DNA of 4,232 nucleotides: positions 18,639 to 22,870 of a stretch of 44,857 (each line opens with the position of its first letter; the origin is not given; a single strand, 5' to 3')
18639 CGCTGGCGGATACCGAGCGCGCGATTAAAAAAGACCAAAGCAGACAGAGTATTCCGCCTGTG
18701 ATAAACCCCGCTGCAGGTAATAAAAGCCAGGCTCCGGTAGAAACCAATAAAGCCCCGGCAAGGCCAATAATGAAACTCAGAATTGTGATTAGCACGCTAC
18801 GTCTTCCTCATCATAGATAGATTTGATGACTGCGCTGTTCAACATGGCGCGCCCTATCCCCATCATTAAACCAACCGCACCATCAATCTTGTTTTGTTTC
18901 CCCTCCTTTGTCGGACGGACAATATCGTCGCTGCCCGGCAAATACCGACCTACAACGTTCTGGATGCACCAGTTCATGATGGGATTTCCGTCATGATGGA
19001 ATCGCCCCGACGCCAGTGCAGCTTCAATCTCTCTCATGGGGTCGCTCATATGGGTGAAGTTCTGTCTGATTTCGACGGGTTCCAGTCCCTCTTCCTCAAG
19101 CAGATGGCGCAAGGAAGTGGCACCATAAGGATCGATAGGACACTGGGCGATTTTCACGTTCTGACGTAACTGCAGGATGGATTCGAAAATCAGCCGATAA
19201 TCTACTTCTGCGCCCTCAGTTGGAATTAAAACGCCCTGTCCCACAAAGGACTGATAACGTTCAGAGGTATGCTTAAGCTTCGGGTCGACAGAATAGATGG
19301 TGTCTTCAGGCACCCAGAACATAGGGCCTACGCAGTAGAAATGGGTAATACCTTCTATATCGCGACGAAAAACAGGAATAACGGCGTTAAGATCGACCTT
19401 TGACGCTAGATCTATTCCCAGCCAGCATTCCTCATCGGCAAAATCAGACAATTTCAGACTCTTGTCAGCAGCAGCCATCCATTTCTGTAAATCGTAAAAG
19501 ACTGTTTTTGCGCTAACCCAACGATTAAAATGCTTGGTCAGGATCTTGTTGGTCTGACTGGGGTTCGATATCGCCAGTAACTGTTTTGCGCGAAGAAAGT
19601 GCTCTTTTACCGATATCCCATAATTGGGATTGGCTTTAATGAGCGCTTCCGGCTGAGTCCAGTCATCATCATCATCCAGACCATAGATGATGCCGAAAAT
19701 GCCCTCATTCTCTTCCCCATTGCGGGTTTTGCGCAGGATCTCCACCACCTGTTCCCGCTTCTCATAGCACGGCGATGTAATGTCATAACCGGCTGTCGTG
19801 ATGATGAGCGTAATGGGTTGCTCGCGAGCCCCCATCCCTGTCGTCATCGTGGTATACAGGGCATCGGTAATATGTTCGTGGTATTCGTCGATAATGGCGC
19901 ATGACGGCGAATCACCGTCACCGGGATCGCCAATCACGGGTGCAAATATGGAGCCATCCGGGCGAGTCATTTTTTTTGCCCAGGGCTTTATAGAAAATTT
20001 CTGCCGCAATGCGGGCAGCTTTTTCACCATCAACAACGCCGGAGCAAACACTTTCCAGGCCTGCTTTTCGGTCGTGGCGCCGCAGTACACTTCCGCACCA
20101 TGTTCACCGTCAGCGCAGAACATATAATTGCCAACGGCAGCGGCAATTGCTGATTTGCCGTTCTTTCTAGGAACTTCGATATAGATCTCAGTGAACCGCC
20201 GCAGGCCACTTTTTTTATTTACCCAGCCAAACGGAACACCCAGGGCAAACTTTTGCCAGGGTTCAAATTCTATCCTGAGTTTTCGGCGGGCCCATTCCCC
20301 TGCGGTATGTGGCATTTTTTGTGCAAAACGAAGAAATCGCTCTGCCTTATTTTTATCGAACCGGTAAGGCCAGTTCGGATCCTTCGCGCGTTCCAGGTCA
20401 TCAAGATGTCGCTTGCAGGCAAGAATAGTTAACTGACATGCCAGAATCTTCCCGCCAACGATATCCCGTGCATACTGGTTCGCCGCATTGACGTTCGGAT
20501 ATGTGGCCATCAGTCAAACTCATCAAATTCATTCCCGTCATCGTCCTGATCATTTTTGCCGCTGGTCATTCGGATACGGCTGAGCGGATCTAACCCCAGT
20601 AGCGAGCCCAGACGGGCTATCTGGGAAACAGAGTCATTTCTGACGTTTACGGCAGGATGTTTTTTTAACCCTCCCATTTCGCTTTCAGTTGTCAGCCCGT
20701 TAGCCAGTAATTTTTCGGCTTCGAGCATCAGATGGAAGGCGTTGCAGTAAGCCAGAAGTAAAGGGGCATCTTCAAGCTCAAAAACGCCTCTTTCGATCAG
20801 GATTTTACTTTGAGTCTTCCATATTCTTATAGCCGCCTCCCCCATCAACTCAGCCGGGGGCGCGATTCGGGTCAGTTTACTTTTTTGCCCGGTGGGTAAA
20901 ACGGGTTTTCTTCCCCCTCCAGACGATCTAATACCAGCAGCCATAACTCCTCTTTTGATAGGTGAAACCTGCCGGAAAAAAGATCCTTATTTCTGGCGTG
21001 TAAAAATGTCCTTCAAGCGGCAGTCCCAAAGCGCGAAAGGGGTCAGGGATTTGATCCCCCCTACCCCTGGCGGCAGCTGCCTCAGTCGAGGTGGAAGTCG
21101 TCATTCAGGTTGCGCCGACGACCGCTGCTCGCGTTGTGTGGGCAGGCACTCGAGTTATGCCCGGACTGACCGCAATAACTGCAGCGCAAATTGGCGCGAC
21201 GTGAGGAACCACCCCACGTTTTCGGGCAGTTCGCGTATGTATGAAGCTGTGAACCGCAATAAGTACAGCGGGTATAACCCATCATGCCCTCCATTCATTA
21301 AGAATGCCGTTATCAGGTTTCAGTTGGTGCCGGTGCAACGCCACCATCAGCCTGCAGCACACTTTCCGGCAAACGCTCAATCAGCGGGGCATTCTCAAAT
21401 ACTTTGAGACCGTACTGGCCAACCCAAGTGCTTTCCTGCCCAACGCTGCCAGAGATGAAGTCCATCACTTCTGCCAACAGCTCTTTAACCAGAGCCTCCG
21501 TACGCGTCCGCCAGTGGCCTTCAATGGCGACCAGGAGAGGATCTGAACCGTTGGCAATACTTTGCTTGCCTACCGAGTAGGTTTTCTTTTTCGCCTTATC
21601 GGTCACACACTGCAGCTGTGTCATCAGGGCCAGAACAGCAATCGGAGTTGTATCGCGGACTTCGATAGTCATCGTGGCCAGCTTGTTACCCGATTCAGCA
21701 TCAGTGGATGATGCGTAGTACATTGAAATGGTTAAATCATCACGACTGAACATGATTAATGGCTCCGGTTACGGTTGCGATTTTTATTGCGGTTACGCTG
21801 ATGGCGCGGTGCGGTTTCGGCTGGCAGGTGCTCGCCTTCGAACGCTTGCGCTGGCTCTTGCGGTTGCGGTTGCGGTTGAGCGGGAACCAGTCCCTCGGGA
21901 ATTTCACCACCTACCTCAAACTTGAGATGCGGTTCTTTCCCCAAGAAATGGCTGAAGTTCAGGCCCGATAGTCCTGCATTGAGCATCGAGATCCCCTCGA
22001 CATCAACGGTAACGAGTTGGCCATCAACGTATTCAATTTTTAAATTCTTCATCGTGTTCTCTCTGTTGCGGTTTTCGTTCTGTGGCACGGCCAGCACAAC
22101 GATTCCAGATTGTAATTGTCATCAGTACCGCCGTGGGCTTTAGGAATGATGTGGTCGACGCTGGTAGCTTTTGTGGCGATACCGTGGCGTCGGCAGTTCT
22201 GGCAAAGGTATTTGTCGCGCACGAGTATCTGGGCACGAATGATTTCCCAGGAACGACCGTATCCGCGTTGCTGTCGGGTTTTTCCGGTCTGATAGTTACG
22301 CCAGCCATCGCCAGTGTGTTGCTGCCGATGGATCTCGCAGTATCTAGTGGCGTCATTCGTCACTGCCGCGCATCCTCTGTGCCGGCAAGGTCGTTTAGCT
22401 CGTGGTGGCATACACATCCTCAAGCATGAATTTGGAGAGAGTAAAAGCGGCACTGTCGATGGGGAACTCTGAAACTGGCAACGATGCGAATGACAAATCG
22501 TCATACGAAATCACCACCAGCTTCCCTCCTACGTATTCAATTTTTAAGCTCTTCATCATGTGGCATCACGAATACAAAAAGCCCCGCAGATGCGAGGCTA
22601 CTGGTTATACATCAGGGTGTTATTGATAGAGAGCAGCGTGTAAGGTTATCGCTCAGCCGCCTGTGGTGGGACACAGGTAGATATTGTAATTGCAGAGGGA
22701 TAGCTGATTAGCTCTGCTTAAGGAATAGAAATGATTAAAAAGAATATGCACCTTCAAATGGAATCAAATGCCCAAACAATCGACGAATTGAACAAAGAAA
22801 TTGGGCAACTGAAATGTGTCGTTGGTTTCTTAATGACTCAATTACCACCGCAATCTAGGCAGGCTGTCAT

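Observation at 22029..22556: HNH endonuclease gene flanked by duplicated gene starts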

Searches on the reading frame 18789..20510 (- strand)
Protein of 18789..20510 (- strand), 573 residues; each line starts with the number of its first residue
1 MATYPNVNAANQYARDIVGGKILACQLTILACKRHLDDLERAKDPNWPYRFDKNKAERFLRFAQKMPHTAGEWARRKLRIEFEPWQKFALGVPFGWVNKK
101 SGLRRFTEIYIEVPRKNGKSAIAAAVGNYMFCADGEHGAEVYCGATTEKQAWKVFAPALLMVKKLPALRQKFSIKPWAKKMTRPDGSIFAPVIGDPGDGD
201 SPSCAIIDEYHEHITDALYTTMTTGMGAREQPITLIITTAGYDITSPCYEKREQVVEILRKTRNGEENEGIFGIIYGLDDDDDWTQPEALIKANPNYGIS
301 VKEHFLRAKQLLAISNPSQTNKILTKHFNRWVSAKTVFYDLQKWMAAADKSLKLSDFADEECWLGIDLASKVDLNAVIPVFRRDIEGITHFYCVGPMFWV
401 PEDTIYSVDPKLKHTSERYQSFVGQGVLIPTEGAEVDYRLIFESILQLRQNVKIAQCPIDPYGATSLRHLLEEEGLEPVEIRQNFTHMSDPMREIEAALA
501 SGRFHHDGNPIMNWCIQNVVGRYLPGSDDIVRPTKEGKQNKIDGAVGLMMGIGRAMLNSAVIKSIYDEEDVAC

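Call 35: search_protein_families(library=pfam, proteins=[window:18789-20510:-], max_evalue=0.001)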
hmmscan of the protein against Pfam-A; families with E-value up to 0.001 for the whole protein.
window:18789-20510:- (573 aa): 2 families
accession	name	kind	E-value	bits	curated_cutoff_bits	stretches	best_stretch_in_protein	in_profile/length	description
PF20441.4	TerL_nuclease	-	8e-34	117.5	24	1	271-556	7-283/286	Terminase large subunit, endonuclease domain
PF03354.21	TerL_ATPase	-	4.1e-30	105.3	23.7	1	84-254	1-175/178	Terminase large subunit, ATPase domain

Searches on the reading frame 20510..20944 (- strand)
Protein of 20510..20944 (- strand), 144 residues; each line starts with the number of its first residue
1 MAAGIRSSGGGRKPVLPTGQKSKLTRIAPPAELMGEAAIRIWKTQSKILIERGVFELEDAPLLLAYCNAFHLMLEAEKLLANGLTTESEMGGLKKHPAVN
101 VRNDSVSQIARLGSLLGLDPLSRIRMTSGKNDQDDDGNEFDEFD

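Call 9: search_protein_families(library=pfam, proteins=[window:20510-20944:-], max_evalue=1)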
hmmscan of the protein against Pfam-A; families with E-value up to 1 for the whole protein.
window:20510-20944:- (144 aa): 1 family
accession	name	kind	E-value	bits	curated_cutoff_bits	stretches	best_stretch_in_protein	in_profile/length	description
PF05119.17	Terminase_4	-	3.7e-17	63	24.7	1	40-132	3-97/98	Phage terminase, small subunit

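Call 10: search_protein_families(library=phrogs, proteins=[window:20510-20944:-], max_evalue=1)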
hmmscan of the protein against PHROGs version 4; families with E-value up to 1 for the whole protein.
window:20510-20944:- (144 aa): 4 families
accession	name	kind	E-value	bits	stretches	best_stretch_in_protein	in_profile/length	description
phrog_83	-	head and packaging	6.4e-34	118.5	1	6-143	40-198/246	terminase small subunit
phrog_361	-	head and packaging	0.00014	23.1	1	47-142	16-122/129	terminase small subunit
phrog_9452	-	head and packaging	0.0062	17.1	1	47-127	112-193/211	terminase small subunit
phrog_20620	-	head and packaging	0.16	13.4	1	65-129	6-71/89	terminase small subunit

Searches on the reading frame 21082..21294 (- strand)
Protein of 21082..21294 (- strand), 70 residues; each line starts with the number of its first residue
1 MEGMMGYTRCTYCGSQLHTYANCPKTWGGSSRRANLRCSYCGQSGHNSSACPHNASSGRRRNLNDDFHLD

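Call 9: search_protein_families(library=pfam, proteins=[window:21082-21294:-], max_evalue=1)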
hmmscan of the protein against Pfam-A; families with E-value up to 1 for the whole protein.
window:21082-21294:- (70 aa): 21 families
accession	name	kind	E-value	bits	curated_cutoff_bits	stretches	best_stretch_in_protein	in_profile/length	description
PF16588.11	zf-C2H2_10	-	0.00028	21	26.2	1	34-51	2-19/23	C2H2 zinc-finger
PF02748.20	PyrI_C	-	0.0017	18.6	23.4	1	32-44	30-42/48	Aspartate carbamoyltransferase regulatory chain, metal binding domain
PF00130.28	C1_1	-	0.0039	17.4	26.5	1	8-56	12-47/53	Phorbol esters/diacylglycerol binding domain (C1 domain)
PF00098.28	zf-CCHC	-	0.0082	16.6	20.8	1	37-53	2-18/18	Zinc knuckle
PF08271.17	Zn_Ribbon_TF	-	0.015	15.3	29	0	6-17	18-29/43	TFIIB zinc-binding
PF06467.20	zf-FCS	-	0.017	15.4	22.4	0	36-45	5-14/39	MYM-type Zinc finger with FCS sequence motif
PF18319.7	Zn_ribbon_PriA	-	0.033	14.6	26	1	34-43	15-24/27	PriA DNA helicase Cys-rich region (CRR) domain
PF17981.7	ADD_ATRX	-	0.053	13.8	25.7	0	4-19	8-23/56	Cysteine Rich ADD domain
PF14392.11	zf-CCHC_4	-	0.057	13.5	27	1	38-52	34-48/49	Zinc knuckle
PF21890.1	Lin-28A-like_zf-CCHC_2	-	0.065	13.8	27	1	9-24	3-18/32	Lin-28A-like, second zinc knuckle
PF21759.2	AIR2-like_ZnK4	-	0.076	13.5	27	1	10-27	2-19/25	AIR2-like, CCHC-type 1 zinc finger 4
PF12368.13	Rhodanese_C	-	0.08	13.7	26.9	1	8-52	23-62/66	Rhodanase C-terminal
PF18912.6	DZR_2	-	0.08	13.2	27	1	9-52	9-53/56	Double zinc ribbon domain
PF07191.17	Zn_ribbon_6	-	0.092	13.2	25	0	8-25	17-34/67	Double zinc ribbon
PF12773.13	DZR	-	0.12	13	27.3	1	8-51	13-41/45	Double zinc ribbon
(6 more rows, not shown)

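Call 10: search_protein_families(library=phrogs, proteins=[window:21082-21294:-], max_evalue=1)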
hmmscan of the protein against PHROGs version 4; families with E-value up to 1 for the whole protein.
window:21082-21294:- (70 aa): 12 families
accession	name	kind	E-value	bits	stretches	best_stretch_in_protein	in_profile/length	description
phrog_9083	-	unknown function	0.0004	21.3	1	37-53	2-18/43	-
phrog_34012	-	unknown function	0.0022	19.3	2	29-57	101-129/131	-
phrog_21134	-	unknown function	0.0031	18.9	1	29-55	102-128/132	-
phrog_10675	-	unknown function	0.096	13.9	1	8-44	6-40/98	-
phrog_6332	-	unknown function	0.12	13.4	0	4-25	4-25/60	-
phrog_30888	-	unknown function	0.12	13.4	0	8-15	24-31/47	-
phrog_13106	-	unknown function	0.15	12.8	1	33-57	9-33/54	-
phrog_6422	-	moron, auxiliary metabolic gene and host takeover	0.21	13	1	6-45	6-62/120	Lar-like restriction alleviation protein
phrog_37734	-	unknown function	0.42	11.6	0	4-18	18-32/41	-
phrog_2214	-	DNA, RNA and nucleotide metabolism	0.57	10.2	1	8-48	194-239/429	HNH endonuclease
phrog_6094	-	unknown function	0.84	10.5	0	21-62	83-125/142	-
phrog_16376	-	unknown function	0.94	10.6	0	8-21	36-49/56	-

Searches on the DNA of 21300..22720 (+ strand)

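Call 4: search_dna_similar(query=window:21300-22720:+, collection=phages, mode=near, max_rows=30)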
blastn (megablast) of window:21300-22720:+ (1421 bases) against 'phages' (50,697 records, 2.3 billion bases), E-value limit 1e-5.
Records with a match: 4; places in all: 4; records where one place covers at least 80% of the query: 0.
Best place of each record, by identity: 90-95% 2; 80-90% 2.
By first word of the organism name: Klebsiella 4.
By host as written in the record: - 1; Klebsiella oxytoca 1; Klebsiella pneumoniae ST846-OXA48 1; Klebsiella pneumoniae 1.
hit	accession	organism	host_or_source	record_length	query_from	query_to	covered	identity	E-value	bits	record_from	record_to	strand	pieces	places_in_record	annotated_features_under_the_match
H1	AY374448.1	Klebsiella phage phiKO2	-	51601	1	1112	78%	92.7%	0e+0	1600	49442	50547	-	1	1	Gp62 | Gp60 | Gp61 | Gp59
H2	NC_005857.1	Klebsiella phage phiKO2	Klebsiella oxytoca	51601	1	1112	78%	92.7%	0e+0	1600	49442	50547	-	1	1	Gp62 | HNH endonuclease | Gp61 | Gp59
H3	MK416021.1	Klebsiella phage ST846-OXA48phi9.1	Klebsiella pneumoniae ST846-OXA48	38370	721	1299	41%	82.1%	6e-137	494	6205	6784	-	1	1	HNH endonuclease domain protein | hypothetical protein (x3)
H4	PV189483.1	Klebsiella phage KpnBHU6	Klebsiella pneumoniae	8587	1215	1301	6%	87.6%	1e-18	100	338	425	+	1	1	record has no annotation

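Call 5: get_annotated_region(hit=H2, flank=3000)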
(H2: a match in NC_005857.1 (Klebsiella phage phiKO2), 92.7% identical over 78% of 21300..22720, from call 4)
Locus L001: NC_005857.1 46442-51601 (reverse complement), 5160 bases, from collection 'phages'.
description: Klebsiella phage phiKO2, complete genome.
organism: Klebsiella phage phiKO2 (NCBI taxid 255431)
taxonomy: Viruses; Duplodnaviria; Heunggongvirae; Uroviricota; Caudoviricetes
host: Klebsiella oxytoca; source: -; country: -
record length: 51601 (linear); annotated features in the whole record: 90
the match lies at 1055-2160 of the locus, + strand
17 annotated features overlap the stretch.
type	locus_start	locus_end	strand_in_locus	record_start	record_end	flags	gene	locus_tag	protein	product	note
CDS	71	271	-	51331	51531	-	-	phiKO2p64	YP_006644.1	Gp64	-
CDS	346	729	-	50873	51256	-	-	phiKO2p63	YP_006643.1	Gp63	similar to Salmonella enterica serovar Typhi CT18 prophage gene STY1044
regulatory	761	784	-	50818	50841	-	-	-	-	terminator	putative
CDS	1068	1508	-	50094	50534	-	-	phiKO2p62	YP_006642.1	Gp62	similar to Salmonella plasmid pHCM2 gene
CDS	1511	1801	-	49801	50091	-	-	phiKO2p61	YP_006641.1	Gp61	-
CDS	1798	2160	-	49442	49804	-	-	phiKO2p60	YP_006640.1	HNH endonuclease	similar to phage holins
CDS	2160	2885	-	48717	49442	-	-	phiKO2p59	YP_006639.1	Gp59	-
regulatory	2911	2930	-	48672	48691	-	-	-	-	terminator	putative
misc_feature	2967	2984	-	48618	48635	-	-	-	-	-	putative plasmid partitioning site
CDS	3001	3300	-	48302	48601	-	-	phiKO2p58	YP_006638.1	nucleoside 2-deoxyribosyltransferase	-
CDS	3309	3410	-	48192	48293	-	-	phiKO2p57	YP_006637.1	Gp57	-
CDS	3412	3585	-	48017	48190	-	-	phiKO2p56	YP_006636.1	Gp56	-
CDS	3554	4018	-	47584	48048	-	-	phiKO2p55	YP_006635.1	Gp55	-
CDS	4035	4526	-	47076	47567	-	-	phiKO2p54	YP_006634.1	Gp54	-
CDS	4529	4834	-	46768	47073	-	-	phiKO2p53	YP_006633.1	Gp53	-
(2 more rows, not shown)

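Call 6: get_annotated_region(hit=H3, flank=3000)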
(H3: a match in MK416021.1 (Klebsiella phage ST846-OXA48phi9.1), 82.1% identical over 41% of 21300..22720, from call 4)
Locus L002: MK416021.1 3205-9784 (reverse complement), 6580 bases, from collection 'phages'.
description: Klebsiella phage ST846-OXA48phi9.1, complete genome.
organism: Klebsiella phage ST846-OXA48phi9.1 (NCBI taxid 2510488)
taxonomy: Viruses; Duplodnaviria; Heunggongvirae; Uroviricota; Caudoviricetes
host: Klebsiella pneumoniae ST846-OXA48; source: -; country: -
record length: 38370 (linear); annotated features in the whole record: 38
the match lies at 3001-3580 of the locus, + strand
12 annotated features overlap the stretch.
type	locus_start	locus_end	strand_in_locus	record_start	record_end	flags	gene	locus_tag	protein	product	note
CDS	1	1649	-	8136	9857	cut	-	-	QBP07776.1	terminase large subunit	-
CDS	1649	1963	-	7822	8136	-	-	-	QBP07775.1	terminase small subunit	Phage terminase, small subunit, P27 family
CDS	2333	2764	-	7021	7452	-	-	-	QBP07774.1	hypothetical protein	-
CDS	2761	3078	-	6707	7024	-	-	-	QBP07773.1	hypothetical protein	-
CDS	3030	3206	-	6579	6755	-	-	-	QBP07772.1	HNH endonuclease domain protein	-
CDS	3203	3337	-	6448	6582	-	-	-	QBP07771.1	hypothetical protein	-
CDS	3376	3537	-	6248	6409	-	-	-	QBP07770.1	hypothetical protein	-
CDS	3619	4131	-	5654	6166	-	-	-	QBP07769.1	hypothetical protein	protein gp55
CDS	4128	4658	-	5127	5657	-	-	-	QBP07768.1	lysozyme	-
CDS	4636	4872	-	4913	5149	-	-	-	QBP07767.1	holin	lysis protein S - holin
CDS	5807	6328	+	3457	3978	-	-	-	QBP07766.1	hypothetical protein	-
CDS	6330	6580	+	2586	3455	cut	-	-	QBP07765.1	hypothetical protein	-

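Call 11: search_dna_similar(query=window:21700-22720:+, collection=ecoli_genomes, mode=near, max_rows=30)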
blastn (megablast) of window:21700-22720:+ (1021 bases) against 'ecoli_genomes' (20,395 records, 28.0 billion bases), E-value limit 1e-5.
No match.

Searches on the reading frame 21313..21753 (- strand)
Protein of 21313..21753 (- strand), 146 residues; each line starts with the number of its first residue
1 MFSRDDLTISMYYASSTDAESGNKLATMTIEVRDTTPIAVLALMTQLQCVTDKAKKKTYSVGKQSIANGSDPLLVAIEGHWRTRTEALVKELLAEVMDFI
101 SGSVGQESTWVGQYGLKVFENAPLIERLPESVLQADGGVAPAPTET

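Call 9: search_protein_families(library=pfam, proteins=[window:21313-21753:-], max_evalue=1)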
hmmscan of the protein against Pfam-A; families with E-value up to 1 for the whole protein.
window:21313-21753:- (146 aa): 0 families

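Call 10: search_protein_families(library=phrogs, proteins=[window:21313-21753:-], max_evalue=1)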
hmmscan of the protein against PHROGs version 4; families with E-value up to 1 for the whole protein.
window:21313-21753:- (146 aa): 1 family
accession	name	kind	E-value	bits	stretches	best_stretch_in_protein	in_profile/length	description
phrog_2473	-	unknown function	1.7e-57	194.5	1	1-139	2-137/139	-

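Call 48: find_related_loci(query=window:21313-21753:-, collection=genome_contigs, flank=5000)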
Query window:21313-21753:- (146 aa) in genome_contigs; peptide patterns used: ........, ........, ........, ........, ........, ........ (x = any residue, [..] = any of these).
452 stretches matched a pattern; 1 encode a relative of the query (tblastn E <= 1e-3); 1 distinct loci.
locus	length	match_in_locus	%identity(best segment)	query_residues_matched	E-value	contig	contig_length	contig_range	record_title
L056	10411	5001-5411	95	1-137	9e-88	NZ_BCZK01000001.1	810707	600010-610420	Klebsiella oxytoca NBRC 105695, whole genome shotgun sequence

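Call 50: find_related_loci(query=A5, collection=viral_contigs, flank=5000)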
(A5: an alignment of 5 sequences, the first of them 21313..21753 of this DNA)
Query A5 (146 aa) in viral_contigs; peptide patterns used: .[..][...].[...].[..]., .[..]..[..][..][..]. (x = any residue, [..] = any of these).
186 stretches matched a pattern; 142 encode a relative of the query (tblastn E <= 1e-3); the best 80 are kept; 80 distinct loci.
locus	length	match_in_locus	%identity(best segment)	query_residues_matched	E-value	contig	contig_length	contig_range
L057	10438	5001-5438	100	1-146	5e-97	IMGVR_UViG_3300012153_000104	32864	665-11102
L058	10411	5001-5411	95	1-137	7e-86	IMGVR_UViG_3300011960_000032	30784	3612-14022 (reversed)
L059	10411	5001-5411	95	1-137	7e-86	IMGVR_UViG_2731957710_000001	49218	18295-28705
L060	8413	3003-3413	95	1-137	3e-85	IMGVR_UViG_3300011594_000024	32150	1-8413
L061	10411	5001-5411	95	1-137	2e-85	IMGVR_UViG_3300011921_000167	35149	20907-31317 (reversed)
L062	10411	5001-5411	95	1-137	4e-85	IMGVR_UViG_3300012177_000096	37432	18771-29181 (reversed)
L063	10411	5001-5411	95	1-137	7e-86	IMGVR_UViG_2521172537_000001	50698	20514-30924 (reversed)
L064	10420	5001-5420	86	1-140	1e-80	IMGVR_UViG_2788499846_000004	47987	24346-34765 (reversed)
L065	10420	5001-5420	81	1-140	2e-76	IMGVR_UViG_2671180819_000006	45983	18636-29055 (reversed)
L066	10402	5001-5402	85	1-134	6e-76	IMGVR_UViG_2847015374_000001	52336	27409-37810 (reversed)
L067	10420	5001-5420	64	1-143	9e-58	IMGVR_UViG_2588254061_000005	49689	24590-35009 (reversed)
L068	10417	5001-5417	64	1-142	2e-57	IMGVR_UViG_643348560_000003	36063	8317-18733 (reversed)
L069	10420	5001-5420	63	1-143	3e-57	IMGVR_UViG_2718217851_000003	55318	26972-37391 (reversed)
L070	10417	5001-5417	63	1-142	3e-57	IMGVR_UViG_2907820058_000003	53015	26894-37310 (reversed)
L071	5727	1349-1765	64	1-142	2e-57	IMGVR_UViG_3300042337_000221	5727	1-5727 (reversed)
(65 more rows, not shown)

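Call 54: search_solved_structures(query=A5, max_evalue=1)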
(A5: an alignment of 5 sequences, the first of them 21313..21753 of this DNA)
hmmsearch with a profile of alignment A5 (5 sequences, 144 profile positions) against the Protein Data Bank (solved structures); distinct sequences matched with E-value up to 1: 0.
